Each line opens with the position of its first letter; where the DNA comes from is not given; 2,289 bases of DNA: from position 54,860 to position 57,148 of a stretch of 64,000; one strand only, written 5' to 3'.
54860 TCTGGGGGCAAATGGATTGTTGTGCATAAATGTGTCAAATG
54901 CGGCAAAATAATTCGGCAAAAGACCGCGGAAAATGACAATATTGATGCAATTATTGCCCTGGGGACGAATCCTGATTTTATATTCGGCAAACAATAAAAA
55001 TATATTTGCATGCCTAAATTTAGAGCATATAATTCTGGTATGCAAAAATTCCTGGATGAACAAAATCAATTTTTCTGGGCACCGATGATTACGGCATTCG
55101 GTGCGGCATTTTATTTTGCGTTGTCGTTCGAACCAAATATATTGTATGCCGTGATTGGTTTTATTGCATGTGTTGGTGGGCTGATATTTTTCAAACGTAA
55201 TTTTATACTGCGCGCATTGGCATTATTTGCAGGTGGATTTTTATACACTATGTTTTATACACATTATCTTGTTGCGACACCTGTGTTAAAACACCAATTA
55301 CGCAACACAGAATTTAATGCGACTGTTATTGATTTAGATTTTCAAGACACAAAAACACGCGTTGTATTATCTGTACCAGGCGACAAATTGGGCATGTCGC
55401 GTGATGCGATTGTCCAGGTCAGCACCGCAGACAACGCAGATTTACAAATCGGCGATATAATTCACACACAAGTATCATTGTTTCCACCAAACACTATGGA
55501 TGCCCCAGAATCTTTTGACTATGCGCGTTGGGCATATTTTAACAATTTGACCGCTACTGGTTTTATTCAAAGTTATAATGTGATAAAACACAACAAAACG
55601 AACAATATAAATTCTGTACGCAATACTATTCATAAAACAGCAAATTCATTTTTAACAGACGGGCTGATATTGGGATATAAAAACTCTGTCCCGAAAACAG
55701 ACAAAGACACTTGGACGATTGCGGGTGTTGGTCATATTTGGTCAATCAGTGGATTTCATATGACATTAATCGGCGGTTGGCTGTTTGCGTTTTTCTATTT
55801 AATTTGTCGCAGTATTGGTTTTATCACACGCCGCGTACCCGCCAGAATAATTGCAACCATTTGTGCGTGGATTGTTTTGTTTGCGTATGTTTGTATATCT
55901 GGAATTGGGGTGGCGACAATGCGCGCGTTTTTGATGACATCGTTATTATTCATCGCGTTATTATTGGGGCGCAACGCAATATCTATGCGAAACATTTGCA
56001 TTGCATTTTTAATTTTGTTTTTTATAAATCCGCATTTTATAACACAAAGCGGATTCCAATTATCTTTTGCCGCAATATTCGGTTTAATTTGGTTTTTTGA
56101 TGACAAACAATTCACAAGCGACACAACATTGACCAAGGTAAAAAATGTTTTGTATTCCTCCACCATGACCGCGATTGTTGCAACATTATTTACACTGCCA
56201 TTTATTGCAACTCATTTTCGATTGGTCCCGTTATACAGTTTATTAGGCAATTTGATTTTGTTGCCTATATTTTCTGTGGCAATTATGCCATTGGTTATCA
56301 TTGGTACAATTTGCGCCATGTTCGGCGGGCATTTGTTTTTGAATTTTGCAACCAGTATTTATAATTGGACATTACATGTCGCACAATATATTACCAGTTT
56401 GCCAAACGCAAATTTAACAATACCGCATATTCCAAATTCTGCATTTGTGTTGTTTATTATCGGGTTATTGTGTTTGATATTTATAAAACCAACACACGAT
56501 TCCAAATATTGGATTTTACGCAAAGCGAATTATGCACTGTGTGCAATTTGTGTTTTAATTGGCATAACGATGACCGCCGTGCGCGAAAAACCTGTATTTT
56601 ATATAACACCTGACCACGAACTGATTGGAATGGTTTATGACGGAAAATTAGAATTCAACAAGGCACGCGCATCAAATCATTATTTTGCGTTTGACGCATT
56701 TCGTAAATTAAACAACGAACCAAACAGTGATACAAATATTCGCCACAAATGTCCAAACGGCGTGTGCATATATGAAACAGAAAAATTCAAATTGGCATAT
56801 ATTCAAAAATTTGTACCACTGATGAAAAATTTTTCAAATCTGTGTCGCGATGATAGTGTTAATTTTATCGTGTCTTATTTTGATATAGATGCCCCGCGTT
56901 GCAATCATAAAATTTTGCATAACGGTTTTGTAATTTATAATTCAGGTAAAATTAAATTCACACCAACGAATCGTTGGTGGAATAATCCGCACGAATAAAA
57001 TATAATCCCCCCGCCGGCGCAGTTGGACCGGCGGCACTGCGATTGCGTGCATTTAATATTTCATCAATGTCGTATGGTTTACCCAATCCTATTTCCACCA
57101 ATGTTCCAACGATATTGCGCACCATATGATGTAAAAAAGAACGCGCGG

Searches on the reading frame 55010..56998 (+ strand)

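Call 12: search_protein_families(library=pfam, proteins=[window:55010-56998:+], max_evalue=0.001)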
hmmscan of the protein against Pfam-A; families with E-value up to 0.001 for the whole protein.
window:55010-56998:+ (662 aa): 2 families
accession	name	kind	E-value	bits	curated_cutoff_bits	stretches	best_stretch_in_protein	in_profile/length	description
PF03772.21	Competence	-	5.3e-51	174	23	1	219-492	1-266/270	Competence protein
PF13567.11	DUF4131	-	1.8e-12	47.7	31.6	1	42-189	5-162/165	Domain of unknown function (DUF4131)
